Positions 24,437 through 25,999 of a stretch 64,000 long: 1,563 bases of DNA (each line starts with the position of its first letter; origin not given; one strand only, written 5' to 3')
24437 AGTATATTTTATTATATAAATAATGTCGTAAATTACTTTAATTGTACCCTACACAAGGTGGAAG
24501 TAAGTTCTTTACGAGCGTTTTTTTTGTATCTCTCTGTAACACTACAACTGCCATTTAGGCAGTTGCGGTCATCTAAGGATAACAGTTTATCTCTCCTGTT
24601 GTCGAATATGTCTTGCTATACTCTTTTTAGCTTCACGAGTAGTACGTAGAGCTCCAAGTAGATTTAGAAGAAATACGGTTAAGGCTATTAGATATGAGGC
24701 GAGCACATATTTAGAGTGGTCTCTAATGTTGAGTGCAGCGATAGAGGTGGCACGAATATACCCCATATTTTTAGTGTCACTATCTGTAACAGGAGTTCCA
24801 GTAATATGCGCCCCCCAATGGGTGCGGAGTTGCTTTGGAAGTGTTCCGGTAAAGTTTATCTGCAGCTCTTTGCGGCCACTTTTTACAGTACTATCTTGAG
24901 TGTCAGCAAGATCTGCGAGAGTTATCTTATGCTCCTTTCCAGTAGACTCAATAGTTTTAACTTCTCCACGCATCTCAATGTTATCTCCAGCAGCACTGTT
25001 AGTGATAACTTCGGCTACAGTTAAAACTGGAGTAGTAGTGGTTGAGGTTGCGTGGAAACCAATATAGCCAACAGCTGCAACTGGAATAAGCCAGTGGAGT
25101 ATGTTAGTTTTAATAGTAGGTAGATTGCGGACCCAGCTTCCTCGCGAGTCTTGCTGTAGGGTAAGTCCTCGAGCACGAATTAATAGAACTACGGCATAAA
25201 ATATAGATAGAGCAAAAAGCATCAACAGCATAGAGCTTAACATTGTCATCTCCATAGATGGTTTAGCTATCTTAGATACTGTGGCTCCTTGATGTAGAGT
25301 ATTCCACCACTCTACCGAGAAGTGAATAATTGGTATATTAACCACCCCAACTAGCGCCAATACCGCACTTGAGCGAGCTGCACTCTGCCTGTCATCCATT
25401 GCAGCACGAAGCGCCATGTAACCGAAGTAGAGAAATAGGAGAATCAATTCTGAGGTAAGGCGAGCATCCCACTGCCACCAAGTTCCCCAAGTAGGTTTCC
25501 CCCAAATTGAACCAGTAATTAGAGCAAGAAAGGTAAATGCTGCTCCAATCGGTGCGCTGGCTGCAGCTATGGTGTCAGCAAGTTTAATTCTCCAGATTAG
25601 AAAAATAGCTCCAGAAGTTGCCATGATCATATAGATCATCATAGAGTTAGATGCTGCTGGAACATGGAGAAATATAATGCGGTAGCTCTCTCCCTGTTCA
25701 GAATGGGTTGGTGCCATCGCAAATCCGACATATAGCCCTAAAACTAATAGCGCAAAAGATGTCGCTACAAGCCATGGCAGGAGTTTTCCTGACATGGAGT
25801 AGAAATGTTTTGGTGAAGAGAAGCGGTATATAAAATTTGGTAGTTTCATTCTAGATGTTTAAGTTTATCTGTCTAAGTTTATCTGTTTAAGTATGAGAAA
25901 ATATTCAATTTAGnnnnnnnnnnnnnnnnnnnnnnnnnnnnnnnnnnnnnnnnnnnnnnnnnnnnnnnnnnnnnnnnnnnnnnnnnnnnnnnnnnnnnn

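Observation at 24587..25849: CcmC-CcmD fusion with an inserted periplasmic CcmE-like OB domain that lacks the heme-binding histidine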

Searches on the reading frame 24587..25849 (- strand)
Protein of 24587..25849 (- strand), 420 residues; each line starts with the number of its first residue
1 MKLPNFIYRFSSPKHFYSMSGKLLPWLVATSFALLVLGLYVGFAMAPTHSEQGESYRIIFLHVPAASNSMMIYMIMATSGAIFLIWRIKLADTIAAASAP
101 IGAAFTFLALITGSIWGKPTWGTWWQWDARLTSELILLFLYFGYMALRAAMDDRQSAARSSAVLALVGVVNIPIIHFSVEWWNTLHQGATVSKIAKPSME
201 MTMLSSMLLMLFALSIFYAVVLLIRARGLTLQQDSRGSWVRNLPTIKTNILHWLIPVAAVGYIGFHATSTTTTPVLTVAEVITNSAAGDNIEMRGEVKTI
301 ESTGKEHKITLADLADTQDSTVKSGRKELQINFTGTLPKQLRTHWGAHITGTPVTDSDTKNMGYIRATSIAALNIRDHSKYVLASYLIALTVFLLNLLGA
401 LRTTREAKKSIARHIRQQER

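Call 3: search_protein_families(library=pfam, proteins=[window:24587-25849:-], max_evalue=10)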
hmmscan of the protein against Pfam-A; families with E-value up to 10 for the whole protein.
window:24587-25849:- (420 aa): 3 families
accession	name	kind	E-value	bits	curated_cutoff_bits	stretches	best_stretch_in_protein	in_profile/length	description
PF01578.25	Cytochrom_C_asm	-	8.3e-41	140.4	29.9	1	16-186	10-212/212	Cytochrome C assembly protein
PF04995.19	CcmD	-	5.5e-05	23.6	25.6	1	380-418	5-43/44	Heme exporter protein D (CcmD)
PF19592.4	DUF6097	-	1.3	9.7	27.5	1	135-239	41-143/152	Family of unknown function (DUF6097)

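Call 4: search_protein_families(library=ncbifam, proteins=[window:24587-25849:-], max_evalue=10)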
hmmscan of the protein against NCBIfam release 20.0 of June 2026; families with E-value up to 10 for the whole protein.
window:24587-25849:- (420 aa): 5 families
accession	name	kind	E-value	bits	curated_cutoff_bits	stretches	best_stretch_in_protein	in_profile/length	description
TIGR01191.1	ccmC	subfamily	1e-73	247.2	186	1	48-227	2-181/184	heme ABC transporter permease CcmC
TIGR03144.1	cytochr_II_ccsB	equivalog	2.6e-10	40.4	187.6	1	84-182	149-244/252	c-type cytochrome biogenesis protein CcsB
TIGR03141.1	cytochro_ccmD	equivalog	0.00079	19.5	25.95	1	378-418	6-46/47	heme exporter protein CcmD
NF003037.0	PRK03932.1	equivalog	0.13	11.1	414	1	276-386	4-109/451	asparagine--tRNA ligase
TIGR01598.1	holin_phiLC3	equivalog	1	9.7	39.7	1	80-111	25-56/79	phage holin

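Call 6: find_homologous_proteins(query=window:24587-25849:-)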
Query window:24587-25849:- (420 aa): 8000 proteins with E <= 0.001 among 8000 candidates; the best 120 are listed.
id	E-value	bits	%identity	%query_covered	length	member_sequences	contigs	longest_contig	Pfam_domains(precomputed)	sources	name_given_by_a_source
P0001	6.3e-259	876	100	96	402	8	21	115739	PF01578.26,PF27518.1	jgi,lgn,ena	-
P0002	4.7e-200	683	75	100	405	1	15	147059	PF01578.26,PF27518.1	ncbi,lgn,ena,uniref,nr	ncbi:MAG: heme ABC transporter permease [Gammaproteobacteria bacterium]|uniref:Heme exporter protein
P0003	5.8e-200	682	75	100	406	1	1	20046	PF01578.26,PF04995.20,PF27518.1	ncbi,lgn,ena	-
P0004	7.9e-197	672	74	100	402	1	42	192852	PF01578.26,PF27518.1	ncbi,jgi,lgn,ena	-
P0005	2.1e-195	667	74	100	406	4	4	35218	PF01578.26,PF04995.20,PF27518.1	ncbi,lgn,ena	-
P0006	2.6e-195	667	74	100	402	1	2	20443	PF01578.26,PF27518.1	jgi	-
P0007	1.0e-192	658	72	100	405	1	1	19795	PF01578.26,PF04995.20,PF27518.1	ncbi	-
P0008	1.8e-190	651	72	100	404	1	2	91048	PF01578.26,PF04995.20,PF27518.1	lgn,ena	-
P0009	2.5e-190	651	71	100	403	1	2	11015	PF01578.26,PF27518.1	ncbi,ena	-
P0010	4.4e-188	643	71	100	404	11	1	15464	PF01578.26,PF04995.20,PF27518.1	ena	-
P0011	8.5e-188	642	72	100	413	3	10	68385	PF01578.26,PF04995.20,PF27518.1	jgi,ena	-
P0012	1.2e-186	638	70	100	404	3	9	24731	PF01578.26,PF04995.20,PF27518.1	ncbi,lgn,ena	-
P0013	1.1e-184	632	69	100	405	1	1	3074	PF01578.26,PF04995.20,PF27518.1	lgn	-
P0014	1.5e-184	632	71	100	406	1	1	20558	PF01578.26,PF04995.20,PF27518.1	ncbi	-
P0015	1.6e-183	628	69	100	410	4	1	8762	PF01578.26,PF04995.20,PF27518.1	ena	-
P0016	5.2e-183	626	73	96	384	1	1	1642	PF01578.26,PF27518.1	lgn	-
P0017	2.8e-175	601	67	100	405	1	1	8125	PF01578.26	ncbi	-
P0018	2.2e-157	542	60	100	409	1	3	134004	PF01578.26,PF27518.1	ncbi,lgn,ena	-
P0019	7.5e-142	491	55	97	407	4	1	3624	PF01578.26,PF03100.23,PF27518.1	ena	-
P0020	1.2e-141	490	56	96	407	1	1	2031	PF01578.26,PF03100.23,PF04995.20,PF27518.1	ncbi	-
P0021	1.8e-140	486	53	100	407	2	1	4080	PF01578.26,PF03100.23,PF27518.1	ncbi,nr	ncbi:MAG: cytochrome c biogenesis protein CcsA [Gammaproteobacteria bacterium]|nr:cytochrome c bioge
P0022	2.3e-139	483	53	100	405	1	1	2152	PF01578.26,PF03100.23,PF27518.1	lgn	-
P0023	2.3e-137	476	54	97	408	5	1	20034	PF01578.26,PF03100.23,PF04995.20,PF27518.1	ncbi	-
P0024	2.2e-135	470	54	100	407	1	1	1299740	PF01578.26,PF27518.1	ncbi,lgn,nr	ncbi:MAG: cytochrome c maturation protein CcmE [Gammaproteobacteria bacterium]|nr:cytochrome c matur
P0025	4.9e-134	465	53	95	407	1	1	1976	PF01578.26,PF03100.23,PF27518.1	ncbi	-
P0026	5.1e-133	462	53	96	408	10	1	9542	PF01578.26,PF03100.23,PF04995.20,PF27518.1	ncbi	-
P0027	3.8e-132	459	52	98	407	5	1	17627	PF01578.26,PF03100.23,PF27518.1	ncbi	-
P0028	9.7e-132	458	53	97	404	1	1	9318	PF01578.26,PF04995.20,PF27518.1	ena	-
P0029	1.7e-127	444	51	97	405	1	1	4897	PF01578.26,PF03100.23,PF27518.1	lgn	-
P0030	3.4e-111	390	67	60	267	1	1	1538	PF01578.26,PF27518.1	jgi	jgi:heme exporter protein C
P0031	6.8e-103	363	47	98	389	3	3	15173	PF01578.26,PF27518.1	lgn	-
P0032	1.7e-102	361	47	91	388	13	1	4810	PF01578.26,PF27518.1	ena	-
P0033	2.8e-102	361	68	58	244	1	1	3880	PF01578.26,PF27518.1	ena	-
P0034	3.1e-101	357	47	91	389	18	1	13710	PF01578.26,PF27518.1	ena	-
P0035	1.6e-100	355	46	98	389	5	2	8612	PF01578.26,PF27518.1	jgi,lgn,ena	-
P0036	3.3e-100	354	65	58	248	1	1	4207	PF01578.26,PF27518.1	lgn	-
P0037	4.9e-100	353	66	58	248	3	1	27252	PF01578.26,PF27518.1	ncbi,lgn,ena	-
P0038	2.1e-98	348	46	91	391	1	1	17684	PF01578.26,PF03100.23,PF27518.1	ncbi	-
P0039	6.9e-98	346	64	58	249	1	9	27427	PF01578.26,PF27518.1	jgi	jgi:heme exporter protein C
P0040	1.5e-97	345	65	57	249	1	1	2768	PF01578.26,PF27518.1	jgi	jgi:heme exporter protein C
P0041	1.9e-97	345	64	58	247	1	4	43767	PF01578.26,PF27518.1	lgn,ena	-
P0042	1.9e-97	345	64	58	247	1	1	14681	PF01578.26,PF27518.1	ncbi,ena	-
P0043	2.4e-97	344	66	57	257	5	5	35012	PF01578.26,PF27518.1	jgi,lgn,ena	-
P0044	2.7e-97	344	64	58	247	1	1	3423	PF01578.26,PF27518.1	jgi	-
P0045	5.1e-97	343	64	58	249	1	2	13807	PF01578.26,PF27518.1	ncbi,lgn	-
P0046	5.6e-97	343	46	99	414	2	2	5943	PF01578.26,PF04995.20,PF27518.1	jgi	jgi:heme exporter protein C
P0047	5.6e-97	343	63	58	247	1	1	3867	PF01578.26,PF27518.1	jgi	-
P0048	6.0e-97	343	64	58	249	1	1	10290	PF01578.26,PF27518.1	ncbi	-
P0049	6.3e-97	343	63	58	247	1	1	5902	PF01578.26,PF27518.1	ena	-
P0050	6.8e-97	343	63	58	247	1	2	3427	PF01578.26,PF27518.1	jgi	-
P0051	7.1e-97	343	64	58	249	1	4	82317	PF01578.26,PF27518.1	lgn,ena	-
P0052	7.8e-97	343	-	-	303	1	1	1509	PF01578.26,PF27518.1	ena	-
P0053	1.1e-96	342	62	58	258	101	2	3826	PF01578.26,PF27518.1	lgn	-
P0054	1.2e-96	342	63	58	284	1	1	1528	PF01578.26,PF27518.1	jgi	jgi:heme exporter protein C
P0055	1.3e-96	342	63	58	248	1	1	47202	PF01578.26,PF27518.1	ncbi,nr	ncbi:MAG: heme ABC transporter permease [Gammaproteobacteria bacterium]|nr:heme ABC transporter perm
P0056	2.0e-96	341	64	58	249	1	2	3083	PF01578.26,PF27518.1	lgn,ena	-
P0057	2.1e-96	341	64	58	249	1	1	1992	PF01578.26,PF27518.1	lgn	-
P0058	2.6e-96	341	64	58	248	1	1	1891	PF01578.26,PF27518.1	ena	-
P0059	2.8e-96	341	65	57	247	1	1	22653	PF01578.26,PF27518.1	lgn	-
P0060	2.9e-96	341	64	58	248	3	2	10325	PF01578.26,PF27518.1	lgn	-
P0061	3.5e-96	341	64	58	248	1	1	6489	PF01578.26,PF27518.1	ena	-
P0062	4.1e-96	340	63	58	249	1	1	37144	PF01578.26,PF27518.1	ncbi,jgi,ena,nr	ncbi:MAG: heme ABC transporter permease [Gammaproteobacteria bacterium]|nr:heme ABC transporter perm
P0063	7.9e-96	339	63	58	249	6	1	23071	PF01578.26,PF27518.1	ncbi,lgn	-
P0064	8.6e-96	339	64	57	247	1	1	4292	PF01578.26,PF27518.1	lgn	-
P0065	8.8e-96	339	64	57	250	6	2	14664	PF01578.26,PF27518.1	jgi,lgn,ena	-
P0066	1.0e-95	339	63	58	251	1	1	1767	PF01578.26,PF27518.1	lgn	-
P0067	1.1e-95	339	64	57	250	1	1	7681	PF01578.26,PF27518.1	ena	-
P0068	1.2e-95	339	62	57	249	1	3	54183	PF01578.26,PF27518.1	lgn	-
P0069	1.3e-95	339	64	58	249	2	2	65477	PF01578.26,PF27518.1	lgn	-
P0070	1.8e-95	338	63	58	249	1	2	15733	PF01578.26,PF27518.1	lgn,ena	-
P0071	3.3e-95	337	65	57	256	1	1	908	PF01578.26,PF27518.1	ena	-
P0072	3.6e-95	337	62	57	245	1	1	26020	PF01578.26,PF27518.1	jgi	jgi:heme exporter protein C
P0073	3.6e-95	337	63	57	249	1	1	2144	PF01578.26,PF27518.1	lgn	-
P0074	5.9e-95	337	64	57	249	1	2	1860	PF01578.26,PF27518.1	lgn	-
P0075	5.9e-95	337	63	57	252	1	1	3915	PF01578.26,PF27518.1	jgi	-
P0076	6.3e-95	336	64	57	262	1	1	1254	PF01578.26,PF27518.1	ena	-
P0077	6.4e-95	336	61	57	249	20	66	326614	PF01578.26,PF27518.1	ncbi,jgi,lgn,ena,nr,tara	ncbi:MAG: heme ABC transporter permease [Arenicellales bacterium]|jgi:heme exporter protein C|nr:hem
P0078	6.7e-95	336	63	58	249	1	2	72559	PF01578.26,PF27518.1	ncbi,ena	-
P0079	7.4e-95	336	63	57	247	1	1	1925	PF01578.26,PF27518.1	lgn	-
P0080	7.9e-95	336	64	58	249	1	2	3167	PF01578.26,PF27518.1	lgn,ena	-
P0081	9.0e-95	336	62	57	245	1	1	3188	PF01578.26,PF27518.1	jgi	jgi:heme exporter protein C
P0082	1.1e-94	336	63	58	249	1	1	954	PF01578.26,PF27518.1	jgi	jgi:heme exporter protein C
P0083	1.2e-94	336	61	58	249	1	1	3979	PF01578.26,PF27518.1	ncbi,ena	-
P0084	1.3e-94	335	64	57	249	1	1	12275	PF01578.26,PF27518.1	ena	-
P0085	1.4e-94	335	63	58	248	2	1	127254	PF01578.26,PF27518.1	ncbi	-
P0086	1.4e-94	335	62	58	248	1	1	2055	PF01578.26,PF27518.1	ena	-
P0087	1.6e-94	335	66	57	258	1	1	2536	PF01578.26,PF27518.1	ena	-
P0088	1.6e-94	335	63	57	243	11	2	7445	PF01578.26,PF27518.1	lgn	-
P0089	1.7e-94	335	65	56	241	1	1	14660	PF01578.26,PF27518.1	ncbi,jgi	-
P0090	2.0e-94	335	63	58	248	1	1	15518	PF01578.26,PF27518.1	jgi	-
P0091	2.0e-94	335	64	58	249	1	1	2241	PF01578.26,PF27518.1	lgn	-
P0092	2.1e-94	335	63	58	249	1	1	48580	PF01578.26,PF27518.1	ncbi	-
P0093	2.4e-94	335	45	99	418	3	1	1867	PF01578.26,PF04995.20,PF27518.1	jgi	jgi:heme exporter protein C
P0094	2.5e-94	334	62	58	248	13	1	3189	PF01578.26,PF27518.1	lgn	-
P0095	2.6e-94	334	64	57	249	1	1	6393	PF01578.26,PF27518.1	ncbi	ncbi:MAG: heme ABC transporter permease [Gammaproteobacteria bacterium]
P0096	2.7e-94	334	63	57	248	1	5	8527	PF01578.26,PF27518.1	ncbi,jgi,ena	-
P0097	2.8e-94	334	62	58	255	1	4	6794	PF01578.26,PF27518.1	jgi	-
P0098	3.2e-94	334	63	58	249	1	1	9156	PF01578.26,PF27518.1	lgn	-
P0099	3.3e-94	334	64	58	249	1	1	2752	PF01578.26,PF27518.1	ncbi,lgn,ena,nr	ncbi:MAG: heme ABC transporter permease [Gammaproteobacteria bacterium]|nr:heme ABC transporter perm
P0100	3.4e-94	334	63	58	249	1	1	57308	PF01578.26,PF27518.1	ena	-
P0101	3.4e-94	334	63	57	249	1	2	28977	PF01578.26,PF27518.1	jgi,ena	jgi:heme exporter protein C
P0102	3.5e-94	334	62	57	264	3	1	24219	PF01578.26,PF27518.1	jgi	-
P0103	3.5e-94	334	62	57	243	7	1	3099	PF01578.26,PF27518.1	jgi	jgi:heme exporter protein C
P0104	3.6e-94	334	63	58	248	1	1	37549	PF01578.26,PF27518.1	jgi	-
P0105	4.0e-94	334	62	58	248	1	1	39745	PF01578.26,PF27518.1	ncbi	-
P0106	4.1e-94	334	63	57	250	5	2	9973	PF01578.26,PF27518.1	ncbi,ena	-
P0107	4.2e-94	334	63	58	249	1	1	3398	PF01578.26,PF27518.1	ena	-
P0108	4.6e-94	334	62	58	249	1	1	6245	PF01578.26,PF27518.1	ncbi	-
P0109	4.6e-94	334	63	58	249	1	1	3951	PF01578.26,PF27518.1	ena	-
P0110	5.1e-94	333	63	57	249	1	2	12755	PF01578.26,PF27518.1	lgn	-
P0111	5.7e-94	333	61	57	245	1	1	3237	PF01578.26,PF27518.1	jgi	jgi:heme exporter protein C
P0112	6.4e-94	333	61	57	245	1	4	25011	PF01578.26,PF27518.1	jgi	jgi:heme exporter protein C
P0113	6.7e-94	333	62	57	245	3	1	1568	PF01578.26,PF27518.1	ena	-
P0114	7.0e-94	333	63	58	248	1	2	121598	PF01578.26,PF27518.1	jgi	-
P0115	8.3e-94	333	63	58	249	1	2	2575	PF01578.26,PF27518.1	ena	-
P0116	8.3e-94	333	63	58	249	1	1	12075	PF01578.26,PF27518.1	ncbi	ncbi:MAG: heme ABC transporter permease [Gammaproteobacteria bacterium]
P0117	9.2e-94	333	63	58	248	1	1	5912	PF01578.26,PF27518.1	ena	-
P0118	9.6e-94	333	66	56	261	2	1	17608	PF01578.26,PF27518.1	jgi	jgi:heme exporter protein C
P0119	1.0e-93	332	62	58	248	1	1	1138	PF01578.26,PF27518.1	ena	-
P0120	1.0e-93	332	62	58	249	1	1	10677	PF01578.26,PF27518.1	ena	-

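Call 14: find_encoding_contigs(protein=P0001, flank=10000, max_places=4)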
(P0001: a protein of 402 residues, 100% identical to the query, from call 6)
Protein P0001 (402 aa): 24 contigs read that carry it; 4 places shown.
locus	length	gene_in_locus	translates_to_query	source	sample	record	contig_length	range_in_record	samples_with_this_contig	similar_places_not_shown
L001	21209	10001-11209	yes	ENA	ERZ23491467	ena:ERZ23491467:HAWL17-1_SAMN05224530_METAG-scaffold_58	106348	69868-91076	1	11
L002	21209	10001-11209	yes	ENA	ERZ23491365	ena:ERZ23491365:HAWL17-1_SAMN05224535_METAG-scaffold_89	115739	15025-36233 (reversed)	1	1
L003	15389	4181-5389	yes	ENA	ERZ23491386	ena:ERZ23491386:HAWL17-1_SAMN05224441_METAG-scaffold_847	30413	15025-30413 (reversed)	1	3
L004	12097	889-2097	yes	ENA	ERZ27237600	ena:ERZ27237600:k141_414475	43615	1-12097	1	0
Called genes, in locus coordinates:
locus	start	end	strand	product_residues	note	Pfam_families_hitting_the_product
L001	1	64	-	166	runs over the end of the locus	PF00034:Cytochrom_C, PF13442:Cytochrome_CBB3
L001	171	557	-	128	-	PF00034:Cytochrom_C, PF13442:Cytochrome_CBB3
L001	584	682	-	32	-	-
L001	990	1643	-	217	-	PF13462:Thioredoxin_4, PF01323:DSBA (faint), PF13743:Thioredoxin_5 (faint)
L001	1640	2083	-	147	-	PF02600:DsbB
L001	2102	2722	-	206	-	PF08242:Methyltransf_12, PF13649:Methyltransf_25, PF13847:Methyltransf_31 (weak)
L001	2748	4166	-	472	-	PF00672:HAMP, PF00512:HisKA (weak), PF02518:HATPase_c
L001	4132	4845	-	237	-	PF00072:Response_reg, PF00486:Trans_reg_C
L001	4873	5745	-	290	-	PF00034:Cytochrom_C, PF13442:Cytochrome_CBB3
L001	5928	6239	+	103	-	-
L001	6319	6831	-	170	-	PF00578:AhpC-TSA, PF08534:Redoxin, PF00085:Thioredoxin, PF13098:Thioredoxin_2, PF13905:Thioredoxin_8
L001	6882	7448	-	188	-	-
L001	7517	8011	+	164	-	-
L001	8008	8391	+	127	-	-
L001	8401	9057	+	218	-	PF00005:ABC_tran, PF02463:SMC_N (faint), PF13304:AAA_21 (faint)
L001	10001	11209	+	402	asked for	PF01578:Cytochrom_C_asm, PF27518:CcmC (weak)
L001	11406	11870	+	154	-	PF03100:CcmE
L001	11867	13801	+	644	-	PF01578:Cytochrom_C_asm, PF16327:CcmF_C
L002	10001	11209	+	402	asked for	PF01578:Cytochrom_C_asm, PF27518:CcmC (weak)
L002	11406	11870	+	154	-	PF03100:CcmE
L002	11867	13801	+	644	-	PF01578:Cytochrom_C_asm, PF16327:CcmF_C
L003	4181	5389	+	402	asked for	PF01578:Cytochrom_C_asm, PF27518:CcmC (weak)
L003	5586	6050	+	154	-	PF03100:CcmE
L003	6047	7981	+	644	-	PF01578:Cytochrom_C_asm, PF16327:CcmF_C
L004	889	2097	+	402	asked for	PF01578:Cytochrom_C_asm, PF27518:CcmC (weak)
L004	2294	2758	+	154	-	PF03100:CcmE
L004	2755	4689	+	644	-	PF01578:Cytochrom_C_asm, PF16327:CcmF_C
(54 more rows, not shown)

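Call 18: find_encoding_contigs(protein=P0024, flank=8000, max_places=2)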
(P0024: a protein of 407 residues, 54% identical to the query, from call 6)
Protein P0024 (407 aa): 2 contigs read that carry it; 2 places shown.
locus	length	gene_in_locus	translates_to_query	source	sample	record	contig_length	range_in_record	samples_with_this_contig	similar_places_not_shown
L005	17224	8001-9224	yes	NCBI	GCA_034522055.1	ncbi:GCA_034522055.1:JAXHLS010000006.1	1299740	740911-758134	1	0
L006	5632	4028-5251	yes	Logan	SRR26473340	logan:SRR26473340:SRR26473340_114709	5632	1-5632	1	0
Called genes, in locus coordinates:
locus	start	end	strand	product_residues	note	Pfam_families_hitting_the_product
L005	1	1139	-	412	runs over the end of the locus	PF00109:ketoacyl-synt, PF02801:Ketoacyl-synt_C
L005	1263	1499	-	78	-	PF00550:PP-binding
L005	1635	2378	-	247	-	PF00106:adh_short, PF08659:KR, PF13561:adh_short_C2, PF23441:SDR (faint)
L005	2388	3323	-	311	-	PF00698:Acyl_transf_1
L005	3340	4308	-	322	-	PF00108:Thiolase_N, PF08545:ACP_syn_III, PF08541:ACP_syn_III_C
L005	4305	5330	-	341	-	PF02504:FA_synthesis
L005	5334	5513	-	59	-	PF01783:Ribosomal_L32p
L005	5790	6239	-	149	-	PF02620:YceD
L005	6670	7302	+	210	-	PF00005:ABC_tran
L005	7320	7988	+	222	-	PF03379:CcmB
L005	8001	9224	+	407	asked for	PF01578:Cytochrom_C_asm, PF27518:CcmC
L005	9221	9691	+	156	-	PF03100:CcmE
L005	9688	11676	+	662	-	PF01578:Cytochrom_C_asm, PF16327:CcmF_C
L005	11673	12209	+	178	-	PF00578:AhpC-TSA, PF08534:Redoxin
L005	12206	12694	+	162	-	PF03918:CcmH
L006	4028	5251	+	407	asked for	PF01578:Cytochrom_C_asm, PF27518:CcmC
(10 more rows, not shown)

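Call 19: find_encoding_contigs(protein=P0038, flank=6000, max_places=2)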
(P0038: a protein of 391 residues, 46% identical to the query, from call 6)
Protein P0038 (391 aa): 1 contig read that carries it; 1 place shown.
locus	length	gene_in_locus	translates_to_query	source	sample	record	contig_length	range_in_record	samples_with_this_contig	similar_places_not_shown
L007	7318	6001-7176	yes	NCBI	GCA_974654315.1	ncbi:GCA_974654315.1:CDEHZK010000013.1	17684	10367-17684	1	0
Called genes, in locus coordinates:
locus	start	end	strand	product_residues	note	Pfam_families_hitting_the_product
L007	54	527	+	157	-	PF23310:TPR_27 (faint), PF08238:Sel1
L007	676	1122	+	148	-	-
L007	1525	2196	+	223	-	PF00027:cNMP_binding, PF13545:HTH_Crp_2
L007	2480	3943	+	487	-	PF09699:Paired_CXXCH_1 (faint), PF13435:Cytochrome_C554 (faint), PF14522:Cytochrome_C7 (faint), PF14537:Cytochrom_c3_2 (faint), PF22113:Mtrc-MtrF_II-IV_dom (faint), PF13447:Multi-haem_cyto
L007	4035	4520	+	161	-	PF14559:TPR_19 (faint)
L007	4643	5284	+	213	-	PF00005:ABC_tran, PF02463:SMC_N (faint), PF13304:AAA_21 (weak)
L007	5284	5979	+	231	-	PF03379:CcmB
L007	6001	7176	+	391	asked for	PF01578:Cytochrom_C_asm, PF27518:CcmC, PF03100:CcmE (weak)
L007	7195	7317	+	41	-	?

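Call 20: find_encoding_contigs(protein=P0046, flank=6000, max_places=2)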
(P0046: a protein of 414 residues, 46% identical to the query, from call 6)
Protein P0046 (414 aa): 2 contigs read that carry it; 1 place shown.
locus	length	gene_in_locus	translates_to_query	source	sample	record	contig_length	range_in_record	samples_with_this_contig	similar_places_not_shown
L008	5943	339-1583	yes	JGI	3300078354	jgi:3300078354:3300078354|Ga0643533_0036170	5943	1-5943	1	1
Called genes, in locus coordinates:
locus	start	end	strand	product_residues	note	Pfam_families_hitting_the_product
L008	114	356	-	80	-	-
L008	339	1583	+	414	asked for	PF01578:Cytochrom_C_asm, PF27518:CcmC, PF04995:CcmD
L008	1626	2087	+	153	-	PF03100:CcmE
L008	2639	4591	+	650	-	PF01578:Cytochrom_C_asm, PF16327:CcmF_C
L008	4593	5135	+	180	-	PF00578:AhpC-TSA, PF08534:Redoxin, PF13098:Thioredoxin_2, PF13905:Thioredoxin_8 (weak)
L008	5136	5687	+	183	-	PF00578:AhpC-TSA, PF08534:Redoxin, PF00085:Thioredoxin (faint), PF13098:Thioredoxin_2, PF13905:Thioredoxin_8 (faint)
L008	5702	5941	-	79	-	?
